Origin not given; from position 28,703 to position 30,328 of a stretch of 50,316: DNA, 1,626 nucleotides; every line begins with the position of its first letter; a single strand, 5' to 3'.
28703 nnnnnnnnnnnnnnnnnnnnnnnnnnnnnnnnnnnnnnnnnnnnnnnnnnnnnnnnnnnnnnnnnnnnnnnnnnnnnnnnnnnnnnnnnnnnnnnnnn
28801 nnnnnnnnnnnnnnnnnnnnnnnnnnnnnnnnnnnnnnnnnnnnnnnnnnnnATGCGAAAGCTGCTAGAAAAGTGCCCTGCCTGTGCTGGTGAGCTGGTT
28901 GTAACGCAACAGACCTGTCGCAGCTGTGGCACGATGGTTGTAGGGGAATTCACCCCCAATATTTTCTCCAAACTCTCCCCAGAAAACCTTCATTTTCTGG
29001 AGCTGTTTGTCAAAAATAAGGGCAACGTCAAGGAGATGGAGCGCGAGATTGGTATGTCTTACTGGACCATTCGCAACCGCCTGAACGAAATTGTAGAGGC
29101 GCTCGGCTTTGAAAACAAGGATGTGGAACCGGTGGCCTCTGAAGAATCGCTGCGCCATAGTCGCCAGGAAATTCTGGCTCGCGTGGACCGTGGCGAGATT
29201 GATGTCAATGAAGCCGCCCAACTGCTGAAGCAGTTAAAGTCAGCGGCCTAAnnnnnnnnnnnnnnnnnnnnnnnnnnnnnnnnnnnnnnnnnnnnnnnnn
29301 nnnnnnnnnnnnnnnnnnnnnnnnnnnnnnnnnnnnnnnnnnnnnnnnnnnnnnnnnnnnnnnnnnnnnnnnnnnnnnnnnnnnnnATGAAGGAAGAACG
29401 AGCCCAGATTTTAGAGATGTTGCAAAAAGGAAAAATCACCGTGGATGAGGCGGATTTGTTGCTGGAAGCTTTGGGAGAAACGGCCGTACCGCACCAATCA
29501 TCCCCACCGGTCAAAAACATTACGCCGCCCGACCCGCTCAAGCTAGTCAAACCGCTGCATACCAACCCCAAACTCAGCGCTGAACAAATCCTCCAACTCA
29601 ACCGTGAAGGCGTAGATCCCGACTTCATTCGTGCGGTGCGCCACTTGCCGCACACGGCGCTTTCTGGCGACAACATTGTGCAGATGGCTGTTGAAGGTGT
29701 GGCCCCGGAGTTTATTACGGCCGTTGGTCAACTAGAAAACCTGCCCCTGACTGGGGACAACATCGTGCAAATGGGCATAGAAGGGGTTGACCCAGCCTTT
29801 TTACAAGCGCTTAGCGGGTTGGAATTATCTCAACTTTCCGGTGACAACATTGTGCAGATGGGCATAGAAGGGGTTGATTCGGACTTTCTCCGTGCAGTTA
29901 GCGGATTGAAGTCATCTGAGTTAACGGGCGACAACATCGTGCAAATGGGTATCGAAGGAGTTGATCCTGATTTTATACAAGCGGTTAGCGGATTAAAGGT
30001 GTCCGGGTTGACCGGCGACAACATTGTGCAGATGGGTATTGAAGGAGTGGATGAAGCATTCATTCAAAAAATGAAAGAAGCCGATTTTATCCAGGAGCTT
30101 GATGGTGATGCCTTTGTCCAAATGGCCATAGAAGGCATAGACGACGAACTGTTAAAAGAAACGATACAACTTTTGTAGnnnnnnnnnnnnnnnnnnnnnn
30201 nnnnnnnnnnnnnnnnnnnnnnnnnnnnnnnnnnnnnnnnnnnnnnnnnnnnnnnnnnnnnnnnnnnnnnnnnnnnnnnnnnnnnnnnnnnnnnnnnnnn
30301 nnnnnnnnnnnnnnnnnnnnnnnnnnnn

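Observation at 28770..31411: Uncharacterised three-gene cassette: DUF2089 zinc-ribbon/HTH protein plus two 29-residue-repeat proteins sharing a SHOCT-like helix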

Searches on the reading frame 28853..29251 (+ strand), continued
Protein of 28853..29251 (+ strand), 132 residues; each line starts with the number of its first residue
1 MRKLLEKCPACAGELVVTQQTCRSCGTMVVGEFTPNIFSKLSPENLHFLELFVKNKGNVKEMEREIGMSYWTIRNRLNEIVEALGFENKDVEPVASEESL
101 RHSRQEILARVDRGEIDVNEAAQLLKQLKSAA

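Call 63: find_homologous_proteins(query=window:28853-29248:+, max_evalue=0.00001)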
Query window:28853-29248:+ (132 aa): 222 proteins with E <= 0.00001 among 237 candidates; the best 120 are listed.
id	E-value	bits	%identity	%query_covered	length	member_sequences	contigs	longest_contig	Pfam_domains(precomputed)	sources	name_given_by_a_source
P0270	1.8e-74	266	92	100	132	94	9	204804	PF22747.3,PF22746.2,PF09862.16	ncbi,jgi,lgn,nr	ncbi:MAG: DUF2089 domain-containing protein [Anaerolineae bacterium]|jgi:hypothetical protein|nr:DUF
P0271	3.3e-73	261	91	100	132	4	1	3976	PF22747.3,PF09862.16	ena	-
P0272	6.8e-72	257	91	100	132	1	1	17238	PF22747.3,PF09862.16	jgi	jgi:hypothetical protein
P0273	1.2e-71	256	91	98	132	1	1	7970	PF22747.3,PF22746.2,PF09862.16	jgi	jgi:hypothetical protein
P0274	5.5e-71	254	88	100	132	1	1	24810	PF22747.3,PF09862.16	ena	-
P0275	7.2e-70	251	92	91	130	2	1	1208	PF22747.3,PF22746.2,PF09862.16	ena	-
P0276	1.1e-69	250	92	91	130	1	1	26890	PF22747.3,PF22746.2,PF09862.16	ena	-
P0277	2.3e-69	249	89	98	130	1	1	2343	PF22747.3,PF09862.16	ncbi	-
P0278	7.6e-69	247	86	100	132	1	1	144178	PF22747.3,PF09862.16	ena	-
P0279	2.7e-68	246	86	98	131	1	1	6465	PF22747.3,PF09862.16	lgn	-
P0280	6.9e-68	244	85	100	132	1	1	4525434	PF22747.3,PF09862.16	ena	-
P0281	7.0e-67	241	85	98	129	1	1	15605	PF22747.3,PF09862.16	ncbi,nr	ncbi:MAG: DUF2089 domain-containing protein [Chloroflexi bacterium]|nr:DUF2089 domain-containing pro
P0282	1.1e-66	240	85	98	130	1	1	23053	PF22747.3,PF09862.16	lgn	-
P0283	4.2e-66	238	83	100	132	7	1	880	PF22747.3,PF09862.16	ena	-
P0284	8.3e-66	238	84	98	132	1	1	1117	PF22747.3,PF09862.16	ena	-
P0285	6.2e-65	235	84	98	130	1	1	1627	PF22747.3,PF09862.16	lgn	-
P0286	2.1e-63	230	80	100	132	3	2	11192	PF22747.3,PF09862.16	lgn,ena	-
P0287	2.7e-57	210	71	99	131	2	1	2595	PF22747.3,PF22746.2,PF09862.16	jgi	jgi:hypothetical protein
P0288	5.5e-56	206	70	99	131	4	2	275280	PF22747.3,PF09862.16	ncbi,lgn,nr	ncbi:MAG TPA: DUF2089 domain-containing protein [Chloroflexota bacterium]|nr:DUF2089 domain-containi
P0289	2.3e-55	204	70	100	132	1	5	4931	PF22747.3,PF09862.16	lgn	-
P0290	3.8e-55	203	73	99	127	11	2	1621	PF22747.3,PF09862.16,PF13556.13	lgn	-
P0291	5.4e-55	203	70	99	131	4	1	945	PF22747.3,PF09862.16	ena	-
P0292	2.3e-54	201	69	99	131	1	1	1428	PF22747.3,PF09862.16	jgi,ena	-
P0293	3.4e-54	200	91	79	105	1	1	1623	PF22746.2,PF09862.16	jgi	jgi:hypothetical protein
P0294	5.9e-54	199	71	98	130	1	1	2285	PF22747.3,PF09862.16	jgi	-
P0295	7.6e-54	199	70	98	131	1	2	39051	PF22747.3,PF09862.16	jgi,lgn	jgi:hypothetical protein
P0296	1.1e-53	198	71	97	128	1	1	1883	PF22747.3,PF09862.16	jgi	jgi:hypothetical protein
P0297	1.3e-53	198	70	98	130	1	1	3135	PF22747.3,PF09862.16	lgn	-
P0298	1.3e-53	198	71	98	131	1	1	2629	PF22747.3,PF09862.16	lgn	-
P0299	2.0e-53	198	69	99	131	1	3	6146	PF22747.3,PF09862.16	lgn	-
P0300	2.4e-53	197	68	98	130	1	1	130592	PF22747.3,PF09862.16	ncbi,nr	ncbi:MAG: DUF2089 domain-containing protein [Anaerolineae bacterium]|nr:DUF2089 domain-containing pr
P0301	2.8e-53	197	70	98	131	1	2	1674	PF22747.3,PF22746.2,PF09862.16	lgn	-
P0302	3.5e-53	197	69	99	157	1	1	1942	PF22747.3,PF09862.16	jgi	jgi:hypothetical protein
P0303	3.9e-53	197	70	97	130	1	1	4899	PF22747.3,PF09862.16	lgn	-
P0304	6.9e-53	196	70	98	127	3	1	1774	PF22747.3,PF09862.16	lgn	-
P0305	1.0e-52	195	68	98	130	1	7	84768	PF22747.3,PF09862.16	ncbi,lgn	-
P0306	1.1e-52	195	66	99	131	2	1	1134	PF22747.3,PF09862.16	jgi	jgi:hypothetical protein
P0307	1.2e-52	195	69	98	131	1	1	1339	PF22747.3,PF22746.2,PF09862.16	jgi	jgi:hypothetical protein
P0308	1.8e-52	194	68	98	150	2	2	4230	PF22747.3,PF09862.16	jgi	jgi:hypothetical protein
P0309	1.9e-52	194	68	98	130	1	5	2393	PF22747.3,PF09862.16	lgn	-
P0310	2.0e-52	194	68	98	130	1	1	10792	PF22747.3,PF09862.16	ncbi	-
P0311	2.6e-52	194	72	88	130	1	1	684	PF22747.3,PF09862.16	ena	-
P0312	3.0e-52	194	71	97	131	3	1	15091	PF22747.3,PF09862.16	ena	-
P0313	7.8e-52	192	65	98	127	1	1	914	PF22747.3,PF09862.16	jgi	jgi:hypothetical protein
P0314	9.1e-52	192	68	98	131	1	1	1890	PF22747.3,PF09862.16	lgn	-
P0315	1.3e-51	192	67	98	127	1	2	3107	PF22747.3,PF09862.16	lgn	-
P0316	1.4e-51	192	90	77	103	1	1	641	PF22746.2,PF09862.16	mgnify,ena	mgnify:CR=1 FL=1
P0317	2.4e-51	191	67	99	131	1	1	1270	PF22747.3,PF09862.16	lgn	-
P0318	2.4e-51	191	67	98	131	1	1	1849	PF22747.3,PF09862.16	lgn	-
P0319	2.5e-51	191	67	99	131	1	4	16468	PF22747.3,PF09862.16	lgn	-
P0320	2.9e-51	191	70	97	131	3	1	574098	PF22747.3,PF09862.16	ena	-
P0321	4.9e-51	190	67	99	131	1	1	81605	PF22747.3,PF09862.16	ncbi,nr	ncbi:MAG: DUF2089 domain-containing protein [Chloroflexi bacterium]|nr:DUF2089 domain-containing pro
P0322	9.2e-51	189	69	98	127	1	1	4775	PF22747.3,PF09862.16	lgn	-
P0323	9.3e-51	189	66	98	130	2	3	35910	PF22747.3,PF09862.16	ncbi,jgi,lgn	jgi:hypothetical protein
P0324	1.2e-50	189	64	99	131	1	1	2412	PF22747.3,PF09862.16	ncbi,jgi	-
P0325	2.0e-50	188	64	99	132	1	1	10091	PF22747.3,PF22746.2,PF09862.16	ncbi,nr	ncbi:MAG: DUF2089 domain-containing protein [Chloroflexi bacterium]|nr:DUF2089 domain-containing pro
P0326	2.2e-50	188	92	74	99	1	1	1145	PF09862.16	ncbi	-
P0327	3.2e-50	187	67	99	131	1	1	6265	PF22747.3,PF09862.16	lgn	-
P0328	5.8e-50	186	64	100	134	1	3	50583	PF22747.3,PF09862.16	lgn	-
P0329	1.0e-49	186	65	98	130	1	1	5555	PF22747.3,PF09862.16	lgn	-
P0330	1.0e-49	186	65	99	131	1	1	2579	PF22747.3,PF09862.16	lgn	-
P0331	1.3e-49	185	66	98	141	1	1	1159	PF22747.3,PF22746.2,PF09862.16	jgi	jgi:hypothetical protein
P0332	1.3e-49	185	85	80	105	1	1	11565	PF09862.16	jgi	jgi:hypothetical protein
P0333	1.7e-49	185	78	85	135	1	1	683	PF22747.3,PF09862.16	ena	-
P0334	3.2e-49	184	66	98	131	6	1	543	PF22747.3,PF09862.16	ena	-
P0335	3.3e-49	184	65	98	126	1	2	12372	PF22747.3,PF09862.16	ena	-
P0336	3.5e-49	184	64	99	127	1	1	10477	PF22747.3,PF09862.16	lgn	-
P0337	7.7e-48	180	64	98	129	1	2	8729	PF22747.3,PF09862.16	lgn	-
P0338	1.1e-47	179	68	98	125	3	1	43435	PF22747.3,PF09862.16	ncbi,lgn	-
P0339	1.8e-47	178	63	98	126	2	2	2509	PF22747.3,PF22746.2,PF09862.16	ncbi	-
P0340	2.9e-47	178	65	98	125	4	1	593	PF22747.3,PF09862.16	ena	-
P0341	3.2e-47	178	66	91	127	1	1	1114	PF22747.3,PF09862.16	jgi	jgi:hypothetical protein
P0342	4.2e-47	177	66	97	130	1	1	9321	PF22747.3,PF09862.16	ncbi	-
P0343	6.9e-47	176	64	98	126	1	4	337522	PF22747.3,PF09862.16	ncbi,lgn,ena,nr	ncbi:MAG: DUF2089 domain-containing protein [Ardenticatenaceae bacterium]|nr:DUF2089 domain-containi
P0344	9.4e-47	176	65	97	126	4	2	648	PF22747.3,PF09862.16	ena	-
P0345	9.7e-47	176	62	99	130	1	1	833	PF22747.3,PF09862.16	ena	-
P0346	1.8e-46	175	64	98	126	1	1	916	PF22747.3,PF09862.16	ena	-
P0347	4.1e-46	174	66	98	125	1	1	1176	PF22747.3,PF09862.16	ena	-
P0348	4.6e-46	174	63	98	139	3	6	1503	PF22747.3,PF09862.16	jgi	jgi:hypothetical protein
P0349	7.2e-46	173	67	98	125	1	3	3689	PF22747.3,PF09862.16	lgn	-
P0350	7.6e-46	173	63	98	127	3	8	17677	PF22747.3,PF09862.16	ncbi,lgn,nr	ncbi:MAG: DUF2089 domain-containing protein [Chloroflexi bacterium]|nr:MAG: DUF2089 domain-containin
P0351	7.9e-46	173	66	98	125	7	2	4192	PF22747.3,PF09862.16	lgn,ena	-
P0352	8.0e-46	173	63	97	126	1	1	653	PF22747.3,PF09862.16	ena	-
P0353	9.0e-46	173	63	97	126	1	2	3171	PF22747.3,PF09862.16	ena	-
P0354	1.6e-45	172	61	97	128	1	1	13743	PF22747.3,PF22746.2,PF09862.16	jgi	jgi:hypothetical protein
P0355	2.2e-45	172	58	98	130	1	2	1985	PF22747.3,PF09862.16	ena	-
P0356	2.2e-45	172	58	98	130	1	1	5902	PF22747.3,PF09862.16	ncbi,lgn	-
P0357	3.0e-45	171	58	98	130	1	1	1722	PF22747.3,PF09862.16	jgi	jgi:hypothetical protein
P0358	3.3e-45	171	58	98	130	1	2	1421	PF22747.3,PF09862.16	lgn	-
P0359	3.6e-45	171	58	98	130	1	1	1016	PF22747.3,PF09862.16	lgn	-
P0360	3.6e-45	171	58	98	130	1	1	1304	PF22747.3,PF09862.16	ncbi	-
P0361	3.7e-45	171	62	98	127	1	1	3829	PF22747.3,PF22746.2,PF09862.16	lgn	-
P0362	4.6e-45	171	63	98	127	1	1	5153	PF22747.3,PF22746.2,PF09862.16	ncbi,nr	ncbi:MAG: DUF2089 domain-containing protein [Anaerolineales bacterium]|nr:DUF2089 domain-containing 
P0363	4.7e-45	171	58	98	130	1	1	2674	PF22747.3,PF09862.16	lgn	-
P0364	4.9e-45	170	58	98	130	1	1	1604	PF22747.3,PF09862.16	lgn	-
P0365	6.2e-45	170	60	98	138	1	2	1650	PF22747.3,PF09862.16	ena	-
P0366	6.6e-45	170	60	99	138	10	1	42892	PF22747.3,PF09862.16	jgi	jgi:hypothetical protein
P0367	6.9e-45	170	59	98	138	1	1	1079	PF22747.3,PF09862.16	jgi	jgi:hypothetical protein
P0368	7.2e-45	170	61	100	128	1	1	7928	PF22747.3,PF09862.16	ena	-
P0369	8.4e-45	170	65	89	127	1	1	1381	PF22747.3,PF22746.2,PF09862.16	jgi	-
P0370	1.0e-44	169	58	98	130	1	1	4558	PF22747.3,PF09862.16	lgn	-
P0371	1.4e-44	169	59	98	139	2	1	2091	PF22747.3,PF09862.16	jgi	jgi:hypothetical protein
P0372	1.9e-44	169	58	98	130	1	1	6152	PF22747.3,PF22746.2,PF09862.16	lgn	-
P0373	2.0e-44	169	62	96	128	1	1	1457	PF22747.3,PF09862.16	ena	-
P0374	2.9e-44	168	61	98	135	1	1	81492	PF22747.3,PF09862.16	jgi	jgi:hypothetical protein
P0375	2.9e-44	168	61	98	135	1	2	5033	PF22747.3,PF09862.16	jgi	jgi:hypothetical protein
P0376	3.3e-44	168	62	98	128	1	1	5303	PF22747.3,PF09862.16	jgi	jgi:hypothetical protein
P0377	4.3e-44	167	59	99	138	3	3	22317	PF22747.3,PF09862.16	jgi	jgi:hypothetical protein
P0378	4.3e-44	167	57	98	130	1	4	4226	PF22747.3,PF09862.16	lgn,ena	-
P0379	5.0e-44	167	62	97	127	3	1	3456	PF22747.3,PF09862.16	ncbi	-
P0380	5.9e-44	167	61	99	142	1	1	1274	PF22747.3,PF22746.2,PF09862.16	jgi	jgi:hypothetical protein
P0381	6.7e-44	167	60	98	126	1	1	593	PF22747.3,PF09862.16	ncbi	-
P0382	7.1e-44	167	57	98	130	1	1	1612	PF22747.3,PF09862.16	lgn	-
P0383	8.2e-44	167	61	98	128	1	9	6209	PF22747.3,PF09862.16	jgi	jgi:hypothetical protein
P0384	1.0e-43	166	57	98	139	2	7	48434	PF22747.3,PF09862.16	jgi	jgi:hypothetical protein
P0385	1.0e-43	166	61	98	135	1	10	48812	PF22747.3,PF09862.16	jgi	jgi:hypothetical protein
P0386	1.1e-43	166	61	98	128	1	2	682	PF22747.3,PF09862.16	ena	-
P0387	1.3e-43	166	58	98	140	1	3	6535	PF22747.3,PF09862.16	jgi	jgi:hypothetical protein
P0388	1.8e-43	165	59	98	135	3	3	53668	PF22747.3,PF09862.16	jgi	jgi:hypothetical protein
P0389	2.0e-43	165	62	97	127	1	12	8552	PF22747.3,PF22746.2,PF09862.16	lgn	-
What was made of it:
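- Checked: Close orthologues such as P0270 do carry PF22746 in the precomputed hits (call 63).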

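Call 73: predict_structure(alignment_id=A3)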
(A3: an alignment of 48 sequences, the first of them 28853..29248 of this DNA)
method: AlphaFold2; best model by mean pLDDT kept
length: 132 residues; sequences in the alignment: 48
mean_pLDDT: 77.2   pTM: 0.42
mean pLDDT of the five models: 77.2, 74.6, 74.0, 73.3, 68.2
residues with pLDDT >= 90: 5; 70-90: 90; 50-70: 30; < 50: 7
segments of 3 or more residues with pLDDT < 50: 89-93
pLDDT, mean of each block of 10 residues (from residue 1): 63 71 80 68 87 88 87 87 69 58 85 87 79 49
secondary structure, 60 per line:
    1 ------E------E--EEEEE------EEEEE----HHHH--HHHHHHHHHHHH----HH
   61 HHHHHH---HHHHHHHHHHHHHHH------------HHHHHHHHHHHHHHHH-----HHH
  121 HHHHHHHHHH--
elements in order: E17-21 E28-32 H37-40 H43-54 H59-66 H70-84 H97-112 H118-130
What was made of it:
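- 28853..29251 (+): g1, a DUF2089 protein. Zinc ribbon aa 8-38 (nt 28874-28966), GerE/sigma-region-4-like HTH aa 41-87 (nt 28973-29113), SHOCT-like two-helix hairpin aa 104-130 (nt 29162-29242). AF2 model pLDDT 77, helices 43-54, 59-66, 70-84, 97-112, 118-130 (call 73).
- On DUF2089 (Pfam PF09862 with PF22747 and PF22746): AF2 does predict two helices at 97-112 and 118-130 (call 73), and orthologues such as P0270 carry PF22746 in the precomputed hits (call 63).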

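Call 76: fold_search(model_id=the predicted structure, library=pdb)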
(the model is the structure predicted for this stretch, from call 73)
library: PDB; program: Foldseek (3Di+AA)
matches with E <= 10: 270; with E <= 0.001: 0
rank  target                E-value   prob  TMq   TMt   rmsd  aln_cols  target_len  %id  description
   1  3onq_D                1.3e-01  0.98  0.33  0.19  13.0        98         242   13  Crystal Structure of Regulator of Polyketide Synthase Expression BAD_0249 from Bifidobacterium adolescentis (released 2010-09-08)
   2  1xsv_A                1.7e-01  0.89  0.30  0.37  11.6        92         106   15  X-ray crystal structure of conserved hypothetical UPF0122 protein SAV1236 from Staphylococcus aureus subsp. aureus Mu5 (released 2004-10-26)
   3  3onq_C                2.5e-01  0.94  0.34  0.19  12.8        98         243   13  Crystal Structure of Regulator of Polyketide Synthase Expression BAD_0249 from Bifidobacterium adolescentis (released 2010-09-08)
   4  3onq_A                2.6e-01  0.95  0.31  0.17  12.6        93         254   15  Crystal Structure of Regulator of Polyketide Synthase Expression BAD_0249 from Bifidobacterium adolescentis (released 2010-09-08)
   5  9f80                  3.2e-01  0.92  0.34  0.19  13.8       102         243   12  Crystal structure of Rv2242 regulator C-terminal fragment (161-414) (released 2024-12-18)
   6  3onq_B                3.6e-01  0.90  0.33  0.18  12.6        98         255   14  Crystal Structure of Regulator of Polyketide Synthase Expression BAD_0249 from Bifidobacterium adolescentis (released 2010-09-08)
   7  9dxd_A                3.6e-01  0.12  0.19  0.06  20.0       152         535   13  attLmm bound serine integrase and RDF complex in the pre-rotation state (released 2026-01-21)
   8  3kln_B                4.8e-01  0.95  0.33  0.22   3.2        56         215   14  Vibrio cholerae VpsT (released 2010-02-09)
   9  9dxf_A                4.8e-01  0.13  0.22  0.08  19.4       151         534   12  attLmm bound serine integrase and RDF complex in the post-rotation state (released 2026-01-21)
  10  8a5r                  5.8e-01  0.77  0.33  0.22  14.0        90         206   16  Crystal structure of light-activated DNA-binding protein EL222 from Erythrobacter litoralis crystallized and measured in (released 2023-07-05)
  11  9dxh_A                6.5e-01  0.09  0.18  0.08  12.3       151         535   14  attPmm and attBmm bound serine integrase complex in the pre-rotation state (released 2026-01-21)
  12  3hug_G                6.9e-01  0.95  0.33  0.55   3.4        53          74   19  Crystal structure of Mycobacterium tuberculosis anti-sigma factor RslA in complex with -35 promoter binding domain of  (released 2010-03-02)
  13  3hug_K                7.3e-01  0.93  0.33  0.57   3.5        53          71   19  Crystal structure of Mycobacterium tuberculosis anti-sigma factor RslA in complex with -35 promoter binding domain of  (released 2010-03-02)
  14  3hug_E                7.8e-01  0.92  0.33  0.55   3.5        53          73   19  Crystal structure of Mycobacterium tuberculosis anti-sigma factor RslA in complex with -35 promoter binding domain of  (released 2010-03-02)
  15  3p7n_A                8.8e-01  0.63  0.32  0.23  14.0        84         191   17  Crystal structure of light activated transcription factor El222 from Erythrobacter litoralis (released 2011-05-25)
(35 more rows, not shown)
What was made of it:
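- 28853..29251 (+): Foldseek neighbours are PucR, LuxR/GerE and ECF sigma region 4 HTHs, probability 0.9-0.98 but E > 0.1 (call 76).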

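Call 80: search_protein_families(library=padloc, proteins=[window:28853-29248:+], max_evalue=0.01)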
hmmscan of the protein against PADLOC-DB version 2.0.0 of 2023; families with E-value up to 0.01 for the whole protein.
window:28853-29248:+ (132 aa): 8 families
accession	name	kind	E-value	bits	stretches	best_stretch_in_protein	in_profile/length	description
PDLC01044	Csa3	-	5.9e-05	21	1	37-82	130-175/194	Type I-A associated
PDLC03862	LmuB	-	0.00051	16.5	1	6-113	331-413/643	-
PDLC01434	CasR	-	0.0014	16.6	0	33-79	119-164/191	"CAS-I,CAS-II,CAS-III,CAS-IV,CAS-V,CAS-VI; associated_signaling"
PDLC01850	CARF3--CARF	-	0.0015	16.4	0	27-80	129-183/209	-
PDLC01848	CARF3--CARF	-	0.0016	16.1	1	31-83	129-176/197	-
PDLC00254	LmuB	-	0.0016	15.2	1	17-130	288-402/563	AAA ATPase domain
PDLC01268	CasR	-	0.0064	14.5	0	37-79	119-160/179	"CAS-I,CAS-II,CAS-III,CAS-IV,CAS-V,CAS-VI; associated_signaling"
PDLC01879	CARF3--CARF_TM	-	0.0093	13.6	0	33-82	147-196/222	-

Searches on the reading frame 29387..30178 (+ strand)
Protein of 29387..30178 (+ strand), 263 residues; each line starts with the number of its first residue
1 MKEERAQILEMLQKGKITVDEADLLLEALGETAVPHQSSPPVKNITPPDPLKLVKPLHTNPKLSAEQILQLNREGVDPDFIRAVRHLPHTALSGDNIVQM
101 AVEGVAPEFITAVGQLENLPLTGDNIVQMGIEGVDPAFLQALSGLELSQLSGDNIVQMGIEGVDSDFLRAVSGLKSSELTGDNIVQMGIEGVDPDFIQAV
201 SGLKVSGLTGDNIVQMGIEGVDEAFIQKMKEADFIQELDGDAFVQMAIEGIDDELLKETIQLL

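Call 3: search_protein_families(library=pfam, proteins=[window:29387-30178:+], max_evalue=1)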
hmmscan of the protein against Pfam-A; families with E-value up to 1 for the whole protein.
window:29387-30178:+ (263 aa): 4 families
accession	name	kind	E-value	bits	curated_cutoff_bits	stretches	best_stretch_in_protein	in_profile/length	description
PF22746.1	SHOCT-like_DUF2089-C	-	5.1e-10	39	27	1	3-31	1-29/32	SHOCT-like domain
PF00491.26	Arginase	-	0.0015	18.5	22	2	121-209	148-231/280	Arginase family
PF01985.26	CRS1_YhbY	-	0.0032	18.2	27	0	204-232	10-38/84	CRS1 / YhbY (CRM) domain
PF14377.11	UBM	-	0.052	13.4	23.3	0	132-142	7-17/35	Ubiquitin binding region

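Call 4: search_protein_families(library=ncbifam, proteins=[window:29387-30178:+], max_evalue=1)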
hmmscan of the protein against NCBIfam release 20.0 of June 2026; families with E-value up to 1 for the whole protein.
window:29387-30178:+ (263 aa): 4 families
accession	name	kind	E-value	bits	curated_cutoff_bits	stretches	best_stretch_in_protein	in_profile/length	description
TIGR01229.1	rocF_arginase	equivalog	0.012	14.9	227.6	1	121-211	164-248/300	arginase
NF049856.1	Alvin2107_sulfur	equivalog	0.068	13.5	60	0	183-198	5-20/59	Alvin_2107 family globule sulfur oxidation protein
NF010753.0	PRK14156.1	equivalog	0.097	12.5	172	1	202-251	96-145/180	nucleotide exchange factor GrpE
NF008275.0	PRK11053.1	equivalog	0.23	10.9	227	0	186-223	161-198/217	oxygen-insensitive NAD(P)H nitroreductase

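Call 47: search_solved_structures(query=window:29387-30175:+, max_evalue=10)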
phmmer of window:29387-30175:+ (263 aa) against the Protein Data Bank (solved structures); distinct sequences matched with E-value up to 10: 3.
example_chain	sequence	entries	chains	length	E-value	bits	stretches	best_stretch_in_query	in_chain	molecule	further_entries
8v2d_J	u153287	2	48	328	5.5e-05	26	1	72-259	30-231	O43_129 component A | O43_129_+4 component A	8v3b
4hww_A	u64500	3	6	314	1.3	11.7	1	122-209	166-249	Arginase-1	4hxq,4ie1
1wvb_A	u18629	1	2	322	1.3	11.7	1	122-209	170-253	Arginase 1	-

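Call 80: search_protein_families(library=padloc, proteins=[window:29387-30175:+], max_evalue=0.01)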
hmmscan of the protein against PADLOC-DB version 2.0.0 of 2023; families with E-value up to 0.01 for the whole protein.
window:29387-30175:+ (263 aa): 0 families
